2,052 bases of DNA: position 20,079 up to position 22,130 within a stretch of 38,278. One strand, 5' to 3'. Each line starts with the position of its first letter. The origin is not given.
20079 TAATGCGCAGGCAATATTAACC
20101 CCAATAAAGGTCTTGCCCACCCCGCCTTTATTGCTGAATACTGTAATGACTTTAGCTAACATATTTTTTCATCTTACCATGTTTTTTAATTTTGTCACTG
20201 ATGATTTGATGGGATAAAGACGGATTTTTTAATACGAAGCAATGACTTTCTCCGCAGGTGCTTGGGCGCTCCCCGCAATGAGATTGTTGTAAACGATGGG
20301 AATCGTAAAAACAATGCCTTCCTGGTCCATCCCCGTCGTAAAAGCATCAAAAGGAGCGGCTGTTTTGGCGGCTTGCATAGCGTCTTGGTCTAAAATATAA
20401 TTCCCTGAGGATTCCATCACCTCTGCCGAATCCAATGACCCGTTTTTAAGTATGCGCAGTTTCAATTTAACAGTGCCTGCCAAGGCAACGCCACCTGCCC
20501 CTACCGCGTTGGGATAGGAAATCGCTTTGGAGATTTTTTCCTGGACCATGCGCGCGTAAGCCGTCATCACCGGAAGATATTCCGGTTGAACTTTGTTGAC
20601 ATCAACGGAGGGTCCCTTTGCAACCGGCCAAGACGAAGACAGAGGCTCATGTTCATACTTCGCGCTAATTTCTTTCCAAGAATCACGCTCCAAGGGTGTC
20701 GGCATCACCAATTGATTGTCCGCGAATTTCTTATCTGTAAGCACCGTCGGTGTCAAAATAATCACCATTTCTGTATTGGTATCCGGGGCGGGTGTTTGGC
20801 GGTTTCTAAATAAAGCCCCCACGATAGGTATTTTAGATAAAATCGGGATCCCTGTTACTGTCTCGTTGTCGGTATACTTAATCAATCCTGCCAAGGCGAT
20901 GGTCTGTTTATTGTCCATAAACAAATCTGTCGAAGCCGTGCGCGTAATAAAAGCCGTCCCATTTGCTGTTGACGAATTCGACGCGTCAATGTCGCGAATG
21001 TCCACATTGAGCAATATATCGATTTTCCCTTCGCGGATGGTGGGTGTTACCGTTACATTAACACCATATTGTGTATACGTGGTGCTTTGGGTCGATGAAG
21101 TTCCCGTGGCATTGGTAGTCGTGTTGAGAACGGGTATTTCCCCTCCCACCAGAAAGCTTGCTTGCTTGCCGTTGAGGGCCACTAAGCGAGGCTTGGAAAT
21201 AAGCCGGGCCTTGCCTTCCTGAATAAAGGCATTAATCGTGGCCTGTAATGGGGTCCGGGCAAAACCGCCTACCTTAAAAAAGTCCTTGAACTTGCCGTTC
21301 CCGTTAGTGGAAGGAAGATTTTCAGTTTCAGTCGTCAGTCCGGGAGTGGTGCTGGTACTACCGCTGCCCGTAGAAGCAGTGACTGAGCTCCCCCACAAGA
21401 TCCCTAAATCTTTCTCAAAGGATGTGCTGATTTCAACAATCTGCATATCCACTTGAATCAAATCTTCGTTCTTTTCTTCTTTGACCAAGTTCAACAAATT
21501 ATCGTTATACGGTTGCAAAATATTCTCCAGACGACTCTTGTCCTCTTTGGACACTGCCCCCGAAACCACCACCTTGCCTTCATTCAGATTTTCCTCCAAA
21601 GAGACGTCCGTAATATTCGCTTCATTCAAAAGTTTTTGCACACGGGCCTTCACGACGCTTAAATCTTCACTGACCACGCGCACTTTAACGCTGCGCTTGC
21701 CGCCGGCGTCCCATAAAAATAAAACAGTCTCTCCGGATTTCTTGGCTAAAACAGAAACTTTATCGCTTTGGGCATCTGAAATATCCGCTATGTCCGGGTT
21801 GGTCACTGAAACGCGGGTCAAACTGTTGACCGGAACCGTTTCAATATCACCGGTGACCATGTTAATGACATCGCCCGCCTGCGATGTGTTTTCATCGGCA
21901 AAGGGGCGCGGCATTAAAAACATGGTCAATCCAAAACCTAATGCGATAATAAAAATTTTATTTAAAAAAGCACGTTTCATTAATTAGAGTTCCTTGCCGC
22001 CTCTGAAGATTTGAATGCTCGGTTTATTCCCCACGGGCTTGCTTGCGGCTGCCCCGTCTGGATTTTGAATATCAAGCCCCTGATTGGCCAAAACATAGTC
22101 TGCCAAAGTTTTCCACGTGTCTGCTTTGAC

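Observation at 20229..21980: Tad secretin carries a C-terminal TonB_C-like domain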

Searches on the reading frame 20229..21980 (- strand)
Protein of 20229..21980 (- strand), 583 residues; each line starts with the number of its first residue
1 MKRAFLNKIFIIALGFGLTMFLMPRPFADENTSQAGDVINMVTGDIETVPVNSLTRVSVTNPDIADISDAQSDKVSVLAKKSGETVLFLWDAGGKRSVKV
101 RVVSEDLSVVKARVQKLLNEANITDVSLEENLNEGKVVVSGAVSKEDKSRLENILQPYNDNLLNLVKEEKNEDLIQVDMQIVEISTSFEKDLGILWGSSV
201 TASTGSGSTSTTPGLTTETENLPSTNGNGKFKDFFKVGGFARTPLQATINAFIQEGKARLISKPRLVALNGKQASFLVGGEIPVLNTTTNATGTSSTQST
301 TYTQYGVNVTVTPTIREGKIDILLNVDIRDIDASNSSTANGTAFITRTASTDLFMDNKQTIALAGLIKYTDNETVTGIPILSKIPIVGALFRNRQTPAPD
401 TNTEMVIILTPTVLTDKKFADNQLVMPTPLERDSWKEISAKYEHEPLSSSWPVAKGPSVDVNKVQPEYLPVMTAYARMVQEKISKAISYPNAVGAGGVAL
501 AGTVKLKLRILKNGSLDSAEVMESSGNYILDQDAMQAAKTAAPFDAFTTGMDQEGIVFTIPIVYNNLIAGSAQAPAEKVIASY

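Call 3: search_protein_families(library=pfam, proteins=[window:20229-21980:-], max_evalue=0.1)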
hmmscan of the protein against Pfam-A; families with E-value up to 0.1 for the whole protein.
window:20229-21980:- (583 aa): 7 families
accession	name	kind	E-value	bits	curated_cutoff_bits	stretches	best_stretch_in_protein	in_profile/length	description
PF00263.26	Secretin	-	5.8e-37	127.3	27.5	1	252-414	2-168/169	Bacterial type II and III secretion system protein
PF03544.19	TonB_C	-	2.4e-10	41.2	24.6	1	500-565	14-78/79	Gram-negative bacterial TonB protein C-terminal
PF13629.12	T2SS-T3SS_pil_N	-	1.1e-09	38.2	23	1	38-102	4-71/72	Pilus formation protein N terminal region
PF16693.10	Yop-YscD_ppl_1st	-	0.00035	20.7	24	1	112-155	5-49/62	YscD/CdsD-like Bon-like domain 1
PF13103.11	TonB_2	-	0.00077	20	22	1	474-545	3-69/85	TonB C terminal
PF21934.1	Yop-YscD_ppl_3rd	-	0.0024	18.1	24.3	1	111-157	3-48/64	YscD/CdsD-like Bon-like domain 3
PF10384.14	Scm3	-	0.022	14.9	24.3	0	32-46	27-41/53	Centromere protein Scm3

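Call 4: search_protein_families(library=ncbifam, proteins=[window:20229-21980:-], max_evalue=0.1)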
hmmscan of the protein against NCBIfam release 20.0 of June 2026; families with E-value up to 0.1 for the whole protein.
window:20229-21980:- (583 aa): 11 families
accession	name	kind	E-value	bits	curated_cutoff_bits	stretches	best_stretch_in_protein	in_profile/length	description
TIGR02517.1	type_II_gspD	equivalog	1.7e-43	149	351.35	1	176-420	339-596/600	type II secretion system secretin GspD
TIGR02515.1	IV_pilus_PilQ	subfamily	5.5e-32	111.3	284.35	1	172-414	169-427/428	type IV pilus secretin PilQ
TIGR02519.1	pilus_MshL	equivalog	2e-30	105.8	250.2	1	173-414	35-290/290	pilus (MSHA type) biogenesis protein MshL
TIGR02516.1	type_III_yscC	equivalog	3.8e-25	88.4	238.45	1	170-415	231-462/463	type III secretion system outer membrane ring subunit SctC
NF010083.0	PRK13568.1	equivalog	1.6e-18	66.7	554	1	173-414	185-417/419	DNA uptake porin HofQ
NF011873.0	PRK15346.1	equivalog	8.7e-13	47.8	524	1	169-396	267-478/499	EscC/YscC/HrcC family type III secretion system outer membrane ring protein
NF007851.2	PRK10560.1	exception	4.4e-12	45.5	598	1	175-415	181-410/412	DNA uptake porin HofQ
TIGR01352.1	tonB_Cterm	subfamily_domain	2.3e-11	43.9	27.1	1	495-565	7-74/76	TonB family protein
NF042912.1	Amuc_1098_fam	equivalog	8e-05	20.9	750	1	344-409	728-791/805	Amuc_1098 family type IV pilus outer membrane protein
TIGR02794.1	tolA_full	equivalog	0.0057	15.9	59.45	1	473-544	278-341/362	cell envelope integrity protein TolA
NF038079.1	TonB_sider_MxcH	equivalog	0.014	13.4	925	1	487-540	10-60/792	TonB-dependent siderophore myxochelin receptor MxcH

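Call 5: find_homologous_proteins(query=window:20229-21980:-, max_evalue=0.00001)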
Query window:20229-21980:- (583 aa): 319 proteins with E <= 0.00001 among 8000 candidates; the best 120 are listed.
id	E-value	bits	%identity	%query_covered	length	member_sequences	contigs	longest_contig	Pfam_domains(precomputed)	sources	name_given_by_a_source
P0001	0.0e+0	1255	100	100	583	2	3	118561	PF03544.20,PF13629.13,PF00263.27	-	-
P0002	0.0e+0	1023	83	100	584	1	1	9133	PF03544.20,PF13629.13,PF00263.27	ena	-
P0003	3.3e-294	995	79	100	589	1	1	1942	PF03544.20,PF13629.13,PF00263.27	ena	-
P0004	2.3e-287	972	80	100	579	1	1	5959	PF03544.20,PF13629.13,PF00263.27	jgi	jgi:pilus assembly protein CpaC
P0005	5.2e-285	964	77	100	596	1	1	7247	PF03544.20,PF13629.13,PF00263.27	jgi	jgi:pilus assembly protein CpaC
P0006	1.7e-277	940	77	99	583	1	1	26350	PF03544.20,PF13629.13,PF00263.27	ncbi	-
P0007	6.8e-274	928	76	100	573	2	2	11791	PF03544.20,PF13629.13,PF13103.12,PF00263.27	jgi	-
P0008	6.3e-273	924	75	100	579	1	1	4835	PF03544.20,PF13629.13,PF00263.27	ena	-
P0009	1.9e-271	920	74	100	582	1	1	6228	PF03544.20,PF13629.13,PF00263.27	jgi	jgi:pilus assembly protein CpaC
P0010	2.8e-270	916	74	100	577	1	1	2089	PF03544.20,PF13629.13,PF13103.12,PF00263.27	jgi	jgi:pilus assembly protein CpaC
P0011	4.2e-269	912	74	100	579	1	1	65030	PF03544.20,PF13629.13,PF00263.27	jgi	jgi:pilus assembly protein CpaC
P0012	3.8e-268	909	74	100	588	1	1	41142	PF03544.20,PF13629.13,PF00263.27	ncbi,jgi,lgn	-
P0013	6.4e-268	908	73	100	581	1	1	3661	PF03544.20,PF13629.13,PF00263.27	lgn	-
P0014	9.0e-268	907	74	100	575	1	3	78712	PF03544.20,PF13629.13,PF00263.27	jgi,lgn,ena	-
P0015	1.7e-267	907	75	100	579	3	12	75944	PF03544.20,PF13629.13,PF00263.27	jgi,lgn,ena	-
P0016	1.3e-259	880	73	98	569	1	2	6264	PF03544.20,PF13629.13,PF00263.27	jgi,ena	-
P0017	2.2e-259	880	72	100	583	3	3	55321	PF03544.20,PF13629.13,PF00263.27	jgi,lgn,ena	-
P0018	9.7e-254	861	72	99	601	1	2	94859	PF03544.20,PF13629.13,PF00263.27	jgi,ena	-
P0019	1.2e-252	858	71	98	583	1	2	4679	PF03544.20,PF13629.13,PF00263.27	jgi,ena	-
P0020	1.4e-252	857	71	98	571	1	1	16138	PF03544.20,PF13629.13,PF00263.27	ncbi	-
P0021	8.8e-252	855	70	100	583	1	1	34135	PF03544.20,PF13629.13,PF13103.12,PF00263.27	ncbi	-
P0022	4.3e-247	839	72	98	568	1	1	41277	PF03544.20,PF13629.13,PF00263.27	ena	-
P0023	1.1e-246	838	71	98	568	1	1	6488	PF03544.20,PF13629.13,PF13103.12,PF00263.27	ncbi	-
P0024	1.6e-246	837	70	99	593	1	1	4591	PF03544.20,PF13629.13,PF00263.27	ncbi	-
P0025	5.3e-240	816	65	100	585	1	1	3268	PF03544.20,PF13629.13,PF00263.27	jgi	-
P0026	1.3e-239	814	67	100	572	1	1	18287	PF03544.20,PF13629.13,PF13103.12,PF00263.27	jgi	jgi:pilus assembly protein CpaC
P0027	1.9e-239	814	68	100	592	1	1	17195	PF03544.20,PF13629.13,PF13103.12,PF00263.27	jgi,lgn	-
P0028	2.4e-239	814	67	100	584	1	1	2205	PF03544.20,PF13629.13,PF13103.12,PF00263.27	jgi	jgi:pilus assembly protein CpaC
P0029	8.5e-239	812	67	100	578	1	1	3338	PF03544.20,PF13629.13,PF13103.12,PF00263.27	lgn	-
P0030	3.5e-237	807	68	100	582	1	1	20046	PF03544.20,PF13629.13,PF00263.27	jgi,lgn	-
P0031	2.7e-236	804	66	100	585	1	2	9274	PF03544.20,PF13629.13,PF00263.27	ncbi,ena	-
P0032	5.7e-236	803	65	100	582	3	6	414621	PF03544.20,PF13629.13,PF00263.27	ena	-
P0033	5.7e-236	803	66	98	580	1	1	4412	PF03544.20,PF13629.13,PF00263.27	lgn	-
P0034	1.5e-235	801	67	100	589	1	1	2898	PF03544.20,PF13629.13,PF00263.27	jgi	-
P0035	4.7e-235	800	66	99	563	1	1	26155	PF03544.20,PF13629.13,PF00263.27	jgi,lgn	-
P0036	1.3e-234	798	66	100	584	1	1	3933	PF03544.20,PF13629.13,PF00263.27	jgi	jgi:pilus assembly protein CpaC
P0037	5.9e-233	793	67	99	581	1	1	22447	PF03544.20,PF13629.13,PF13103.12,PF00263.27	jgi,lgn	-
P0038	2.9e-232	790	67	96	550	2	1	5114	PF03544.20,PF13629.13,PF00263.27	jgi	-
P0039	1.3e-231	788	66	96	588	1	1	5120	PF03544.20,PF13629.13,PF00263.27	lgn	-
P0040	1.2e-230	785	70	93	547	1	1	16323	PF03544.20,PF13629.13,PF00263.27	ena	-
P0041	6.4e-229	779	65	100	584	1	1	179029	PF03544.20,PF13629.13,PF13103.12,PF00263.27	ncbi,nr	ncbi:MAG: TonB family protein [Candidatus Omnitrophica bacterium]|nr:TonB family protein [Candidatus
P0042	9.9e-229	779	65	100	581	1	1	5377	PF03544.20,PF13629.13,PF13103.12,PF00263.27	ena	-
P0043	1.0e-228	779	65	100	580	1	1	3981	PF03544.20,PF13629.13,PF00263.27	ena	-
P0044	4.3e-228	777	63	100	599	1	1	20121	PF03544.20,PF13629.13,PF00263.27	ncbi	-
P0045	4.8e-228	776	65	100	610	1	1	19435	PF03544.20,PF13629.13,PF00263.27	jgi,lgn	-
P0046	3.1e-226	770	66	99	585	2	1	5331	PF03544.20,PF13629.13,PF00263.27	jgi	-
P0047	6.3e-225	766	61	100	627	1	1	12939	PF03544.20,PF13629.13,PF00263.27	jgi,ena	-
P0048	9.0e-224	762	65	100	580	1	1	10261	PF03544.20,PF13629.13,PF13103.12,PF00263.27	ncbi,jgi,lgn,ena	-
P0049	9.1e-224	762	65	99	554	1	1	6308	PF03544.20,PF13629.13,PF13103.12,PF00263.27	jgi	jgi:pilus assembly protein CpaC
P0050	2.6e-222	757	62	100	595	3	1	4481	PF03544.20,PF13629.13,PF00263.27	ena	-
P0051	2.5e-221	754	63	100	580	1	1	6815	PF03544.20,PF13629.13,PF13103.12,PF00263.27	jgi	jgi:pilus assembly protein CpaC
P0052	6.1e-220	750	63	97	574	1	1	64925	PF03544.20,PF13629.13,PF13103.12,PF00263.27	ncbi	-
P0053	1.7e-218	745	63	100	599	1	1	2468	PF03544.20,PF13629.13,PF13103.12,PF00263.27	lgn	-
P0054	1.6e-217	742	65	96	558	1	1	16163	PF03544.20,PF13629.13,PF00263.27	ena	-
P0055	2.7e-217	741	62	97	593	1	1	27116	PF03544.20,PF13629.13,PF00263.27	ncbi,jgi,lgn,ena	jgi:pilus assembly protein CpaC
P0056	8.1e-217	739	63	100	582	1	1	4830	PF03544.20,PF13629.13,PF00263.27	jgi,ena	-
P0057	1.0e-216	739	62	100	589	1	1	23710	PF03544.20,PF13629.13,PF13103.12,PF00263.27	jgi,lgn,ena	-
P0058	3.4e-216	737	59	100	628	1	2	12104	PF03544.20,PF13629.13,PF13103.12,PF00263.27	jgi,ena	jgi:pilus assembly protein CpaC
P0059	3.8e-216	737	63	98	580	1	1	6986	PF03544.20,PF13629.13,PF13103.12,PF00263.27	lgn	-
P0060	3.1e-215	734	62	100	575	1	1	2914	PF03544.20,PF13629.13,PF13103.12,PF00263.27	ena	-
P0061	3.8e-215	734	63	99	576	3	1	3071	PF03544.20,PF13629.13,PF13103.12,PF00263.27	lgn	-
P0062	6.5e-215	733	63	97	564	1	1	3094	PF03544.20,PF13629.13,PF00263.27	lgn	-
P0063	6.6e-215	733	65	91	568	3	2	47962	PF03544.20,PF13629.13,PF00263.27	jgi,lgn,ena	-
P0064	2.9e-212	724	59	100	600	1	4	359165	PF03544.20,PF13629.13,PF00263.27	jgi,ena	-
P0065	4.6e-211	720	62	97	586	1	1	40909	PF03544.20,PF13629.13,PF00263.27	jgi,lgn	-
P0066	8.2e-211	720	62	100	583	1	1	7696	PF03544.20,PF13629.13,PF00263.27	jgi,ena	-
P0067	3.4e-210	717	62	98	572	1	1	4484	PF03544.20,PF13629.13,PF00263.27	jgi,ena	-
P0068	4.2e-209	714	61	100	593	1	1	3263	PF03544.20,PF13629.13,PF00263.27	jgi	jgi:pilus assembly protein CpaC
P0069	6.4e-209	713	60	100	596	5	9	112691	PF03544.20,PF13629.13,PF00263.27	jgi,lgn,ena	-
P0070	2.7e-208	711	59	100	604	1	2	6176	PF03544.20,PF13629.13,PF00263.27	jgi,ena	-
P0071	1.7e-207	709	62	97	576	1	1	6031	PF03544.20,PF13629.13,PF00263.27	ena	-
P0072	1.6e-206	705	83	69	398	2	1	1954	PF03544.20,PF00263.27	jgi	-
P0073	2.2e-206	705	61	97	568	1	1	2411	PF03544.20,PF13629.13,PF00263.27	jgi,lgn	jgi:pilus assembly protein CpaC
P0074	6.7e-206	703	58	100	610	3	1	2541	PF03544.20,PF13629.13,PF00263.27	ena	-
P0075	1.1e-203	696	58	100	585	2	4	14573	PF03544.20,PF13629.13,PF00263.27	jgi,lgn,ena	-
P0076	6.9e-201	687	58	98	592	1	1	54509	PF03544.20,PF13629.13,PF13103.12,PF00263.27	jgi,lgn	-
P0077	2.9e-200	685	58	99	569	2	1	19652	PF03544.20,PF13629.13,PF13103.12,PF00263.27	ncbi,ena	-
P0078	1.5e-194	666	58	97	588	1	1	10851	PF03544.20,PF13629.13,PF00263.27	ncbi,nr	ncbi:MAG: TonB family protein [Candidatus Omnitrophica bacterium]|nr:TonB family protein [Candidatus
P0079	1.5e-192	659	57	96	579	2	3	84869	PF03544.20,PF13629.13,PF13103.12,PF00263.27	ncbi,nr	ncbi:MAG: TonB family protein [Candidatus Omnitrophica bacterium]|nr:TonB family protein [Candidatus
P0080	1.2e-181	623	73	72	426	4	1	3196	PF03544.20,PF00263.27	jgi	jgi:TonB family protein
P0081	1.7e-175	603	69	72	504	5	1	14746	PF13629.13,PF00263.27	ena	-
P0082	3.5e-161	556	50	100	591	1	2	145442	PF03544.20,PF13629.13,PF13103.12,PF00263.27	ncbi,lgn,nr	ncbi:MAG: TonB family protein [Candidatus Omnitrophica bacterium]|nr:TonB family protein [Candidatus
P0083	3.3e-159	549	57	79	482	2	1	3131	PF03544.20,PF13103.12,PF00263.27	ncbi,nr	ncbi:MAG: TonB family protein, partial [Candidatus Omnitrophica bacterium]|nr:TonB family protein [C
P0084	4.0e-158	546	51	91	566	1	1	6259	PF03544.20,PF13629.13,PF13103.12,PF00263.27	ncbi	-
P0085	4.5e-156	539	48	95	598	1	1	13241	PF03544.20,PF13629.13,PF00263.27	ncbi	-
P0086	8.2e-155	535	47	99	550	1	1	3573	PF03544.20,PF13629.13,PF00263.27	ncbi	-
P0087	2.6e-153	530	46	95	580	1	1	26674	PF03544.20,PF13629.13,PF13103.12,PF00263.27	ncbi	-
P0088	6.5e-152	525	47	97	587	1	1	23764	PF03544.20,PF13629.13,PF00263.27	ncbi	-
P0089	2.2e-151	523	46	95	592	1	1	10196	PF03544.20,PF13629.13,PF13103.12,PF00263.27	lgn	-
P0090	3.4e-151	523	47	95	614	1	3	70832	PF03544.20,PF13629.13,PF00263.27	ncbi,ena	-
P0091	7.5e-151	522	48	95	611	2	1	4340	PF03544.20,PF13629.13,PF13103.12,PF00263.27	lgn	-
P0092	1.9e-147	510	59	74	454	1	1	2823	PF03544.20,PF00263.27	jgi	-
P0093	1.4e-146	508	47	100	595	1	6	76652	PF03544.20,PF13629.13,PF00263.27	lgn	-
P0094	1.7e-146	507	43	95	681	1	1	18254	PF03544.20,PF13629.13,PF13103.12,PF00263.27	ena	-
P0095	1.9e-146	507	45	95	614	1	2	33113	PF03544.20,PF13629.13,PF00263.27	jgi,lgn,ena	-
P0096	3.0e-146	506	75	57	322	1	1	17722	PF03544.20,PF13103.12,PF00263.27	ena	-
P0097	5.0e-146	506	48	93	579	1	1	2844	PF03544.20,PF13629.13,PF13103.12,PF00263.27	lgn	-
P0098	2.6e-145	503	45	96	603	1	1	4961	PF03544.20,PF13629.13,PF13103.12,PF00263.27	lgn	-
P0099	2.2e-144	500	63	69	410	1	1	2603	PF03544.20,PF13103.12,PF00263.27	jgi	jgi:TonB family protein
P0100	2.5e-143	497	46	95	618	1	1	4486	PF03544.20,PF13629.13,PF00263.27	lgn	-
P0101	1.1e-142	495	47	93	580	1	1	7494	PF03544.20,PF13629.13,PF13103.12,PF00263.27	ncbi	-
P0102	2.8e-140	487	43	94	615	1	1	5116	PF03544.20,PF13629.13,PF00263.27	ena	-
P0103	3.2e-138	480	43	100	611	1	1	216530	PF03544.20,PF13629.13,PF00263.27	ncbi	-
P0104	5.7e-137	476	43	95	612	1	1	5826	PF03544.20,PF13629.13,PF00263.27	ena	-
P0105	3.3e-136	473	45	97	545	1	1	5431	PF03544.20,PF13629.13,PF00263.27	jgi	jgi:TonB family protein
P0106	2.1e-134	467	45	95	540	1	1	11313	PF03544.20,PF13629.13,PF00263.27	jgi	jgi:pilus assembly protein CpaC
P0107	3.0e-134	467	43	96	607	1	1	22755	PF03544.20,PF13629.13,PF00263.27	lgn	-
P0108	3.2e-134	467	45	87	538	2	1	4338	PF03544.20,PF13629.13,PF00263.27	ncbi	-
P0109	5.8e-134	466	44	70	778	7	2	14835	PF03544.20,PF13629.13,PF13103.12,PF00263.27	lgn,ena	-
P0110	2.5e-133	464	44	96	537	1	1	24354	PF03544.20,PF13629.13,PF00263.27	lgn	-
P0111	2.7e-133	464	45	94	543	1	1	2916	PF03544.20,PF13629.13,PF00263.27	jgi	-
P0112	3.4e-133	463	45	92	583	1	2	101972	PF03544.20,PF13629.13,PF00263.27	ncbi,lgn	-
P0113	2.7e-132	460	46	97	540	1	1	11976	PF03544.20,PF13629.13,PF00263.27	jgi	jgi:pilus assembly protein CpaC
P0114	5.2e-132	459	47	73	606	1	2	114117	PF03544.20,PF13629.13,PF00263.27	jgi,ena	-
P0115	5.4e-132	459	46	90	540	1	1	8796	PF03544.20,PF13629.13,PF00263.27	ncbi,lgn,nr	ncbi:MAG: TonB family protein [Candidatus Omnitrophica bacterium]|nr:TonB family protein [Candidatus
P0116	2.6e-131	457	45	97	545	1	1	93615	PF03544.20,PF13629.13,PF00263.27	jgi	jgi:pilus assembly protein CpaC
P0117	5.0e-131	456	42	95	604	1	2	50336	PF03544.20,PF13629.13,PF13103.12,PF00263.27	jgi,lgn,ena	-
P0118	1.0e-129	452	42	95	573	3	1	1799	PF03544.20,PF13629.13,PF00263.27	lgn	-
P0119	2.1e-129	451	44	97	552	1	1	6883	PF03544.20,PF13629.13,PF00263.27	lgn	-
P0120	3.9e-129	450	43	96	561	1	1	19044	PF03544.20,PF13629.13,PF00263.27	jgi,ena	-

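Call 27: find_related_loci(query=A2, collection=genome_contigs, flank=10000)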
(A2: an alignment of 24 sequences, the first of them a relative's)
Query A2 (583 aa) in genome_contigs; peptide patterns used: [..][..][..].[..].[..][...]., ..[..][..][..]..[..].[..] (x = any residue, [..] = any of these).
420 stretches matched a pattern; 92 encode a relative of the query (tblastn E <= 1e-3); the best 80 are kept; 80 distinct loci.
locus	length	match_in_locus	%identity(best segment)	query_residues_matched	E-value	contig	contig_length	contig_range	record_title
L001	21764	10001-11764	74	1-583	0e+0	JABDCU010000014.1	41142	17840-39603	MAG: Candidatus Omnitrophota bacterium isolate BWMinControl_Nextera19_MAG3 3300020833.a:Ga0206995_1015, whole genome sho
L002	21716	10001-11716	67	1-583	0e+0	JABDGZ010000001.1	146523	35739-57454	MAG: Candidatus Omnitrophota bacterium isolate BWOrgControl_Nextera71_MAG1 3300021028.a:Ga0206863_1001, whole genome sho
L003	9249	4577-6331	66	1-583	0e+0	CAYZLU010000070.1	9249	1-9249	MAG TPA_asm: uncultured Planctomycetales bacterium isolate binchicken_co241_372 genome assembly, contig: NODE_7786_lengt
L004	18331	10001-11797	63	1-583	0e+0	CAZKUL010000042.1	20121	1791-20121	MAG TPA_asm: uncultured Planctomycetales bacterium isolate binchicken_co241_121 genome assembly, contig: NODE_2526_lengt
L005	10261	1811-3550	65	1-583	0e+0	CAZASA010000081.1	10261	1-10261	MAG TPA_asm: uncultured Planctomycetales bacterium isolate binchicken_co241_31 genome assembly, contig: NODE_6667_length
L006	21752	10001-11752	65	1-583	0e+0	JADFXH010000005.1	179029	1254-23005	MAG: Candidatus Omnitrophota bacterium isolate nDJH13bin20 nDJH13_bin20_NODE_5_length_179029_cov_8.513270, whole genome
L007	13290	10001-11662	63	21-583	0e+0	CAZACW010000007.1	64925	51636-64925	MAG TPA_asm: uncultured Planctomycetales bacterium isolate SRP273308_co1_408 genome assembly, contig: NODE_456_length_64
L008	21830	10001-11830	58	1-583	0e+0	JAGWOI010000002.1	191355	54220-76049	MAG: Candidatus Omnitrophota bacterium isolate REEB252 contig-150_45, whole genome shotgun sequence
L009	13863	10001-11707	58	6-583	0e+0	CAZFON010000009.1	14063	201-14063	MAG TPA_asm: uncultured Planctomycetales bacterium isolate binchicken_co50_257 genome assembly, contig: NODE_5050_length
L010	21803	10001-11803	56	1-582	0e+0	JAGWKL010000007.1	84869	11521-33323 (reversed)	MAG: Candidatus Omnitrophota bacterium isolate REEB160 contig-150_207, whole genome shotgun sequence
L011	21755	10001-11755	56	3-583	3e-174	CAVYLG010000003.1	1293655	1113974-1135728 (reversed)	MAG: Candidatus Omnitrophota bacterium isolate MFD01476.bin.2.120 genome assembly, contig: contig_16581, whole genome sh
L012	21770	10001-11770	50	3-583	7e-167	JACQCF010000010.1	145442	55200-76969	MAG: Candidatus Omnitrophota bacterium isolate NC_groundwater_961_Pr1_S-0.2um_46_24 Montesol18-Sp2_coassembly_scaffold_5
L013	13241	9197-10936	48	30-583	5e-166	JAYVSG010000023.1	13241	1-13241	MAG: Candidatus Omnitrophota bacterium isolate GL74_DN_concoct_188_sub GL74_DN_concoct_188_sub_22, whole genome shotgun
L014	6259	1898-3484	50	37-574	1e-166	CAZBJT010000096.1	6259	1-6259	MAG TPA_asm: uncultured Planctomycetales bacterium isolate binchicken_co54_492 genome assembly, contig: NODE_23174_lengt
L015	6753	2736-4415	48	1-576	1e-164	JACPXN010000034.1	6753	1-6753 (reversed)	MAG: Candidatus Omnitrophota bacterium isolate NC_groundwater_838_Pr1_B-0.1um_54_17 Montesol18_Bp1_scaffold_489850, whol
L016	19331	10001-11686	47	33-583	8e-155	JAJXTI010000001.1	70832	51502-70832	MAG: bacterium isolate BP4.bin41 NODE_321_length_70832_cov_1.529736, whole genome shotgun sequence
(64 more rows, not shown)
